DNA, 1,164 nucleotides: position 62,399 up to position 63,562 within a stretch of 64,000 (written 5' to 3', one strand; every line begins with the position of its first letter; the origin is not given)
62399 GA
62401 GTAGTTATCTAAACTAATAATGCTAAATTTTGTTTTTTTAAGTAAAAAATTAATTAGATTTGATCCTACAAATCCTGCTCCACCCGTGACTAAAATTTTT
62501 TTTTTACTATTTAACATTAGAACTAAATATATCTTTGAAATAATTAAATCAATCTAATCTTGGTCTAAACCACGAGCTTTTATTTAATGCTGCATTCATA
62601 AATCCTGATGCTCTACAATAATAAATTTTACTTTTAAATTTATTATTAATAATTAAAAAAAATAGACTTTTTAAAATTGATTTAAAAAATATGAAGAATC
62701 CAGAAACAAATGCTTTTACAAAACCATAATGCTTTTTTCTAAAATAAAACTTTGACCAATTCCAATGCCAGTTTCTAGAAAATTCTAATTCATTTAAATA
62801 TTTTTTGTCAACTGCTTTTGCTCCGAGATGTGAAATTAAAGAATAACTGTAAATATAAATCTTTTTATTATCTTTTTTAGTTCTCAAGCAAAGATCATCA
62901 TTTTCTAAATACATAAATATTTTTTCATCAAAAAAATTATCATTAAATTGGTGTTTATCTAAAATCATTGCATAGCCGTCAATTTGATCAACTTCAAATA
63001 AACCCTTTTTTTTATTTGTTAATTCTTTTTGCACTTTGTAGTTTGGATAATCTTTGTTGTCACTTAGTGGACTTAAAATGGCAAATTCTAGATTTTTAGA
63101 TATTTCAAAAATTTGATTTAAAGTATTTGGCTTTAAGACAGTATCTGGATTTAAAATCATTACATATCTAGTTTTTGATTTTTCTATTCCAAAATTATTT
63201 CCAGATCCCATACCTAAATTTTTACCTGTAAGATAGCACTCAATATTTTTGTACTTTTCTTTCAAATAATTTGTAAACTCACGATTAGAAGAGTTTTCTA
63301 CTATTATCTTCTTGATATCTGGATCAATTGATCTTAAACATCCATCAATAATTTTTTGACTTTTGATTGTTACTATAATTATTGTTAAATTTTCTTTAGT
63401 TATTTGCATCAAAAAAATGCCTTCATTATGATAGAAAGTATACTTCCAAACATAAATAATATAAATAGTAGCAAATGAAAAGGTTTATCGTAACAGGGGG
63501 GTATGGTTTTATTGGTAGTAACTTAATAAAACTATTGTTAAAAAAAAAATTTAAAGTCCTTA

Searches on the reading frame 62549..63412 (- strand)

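Call 97: search_protein_families(library=pfam, proteins=[window:62549-63412:-], max_evalue=0.000001)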
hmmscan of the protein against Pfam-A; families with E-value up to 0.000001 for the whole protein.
window:62549-63412:- (287 aa): 1 family
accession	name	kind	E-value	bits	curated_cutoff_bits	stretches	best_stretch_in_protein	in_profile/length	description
PF00535.33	Glycos_transf_2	-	1.8e-11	44.7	23.3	1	10-133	1-133/168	Glycosyl transferase family 2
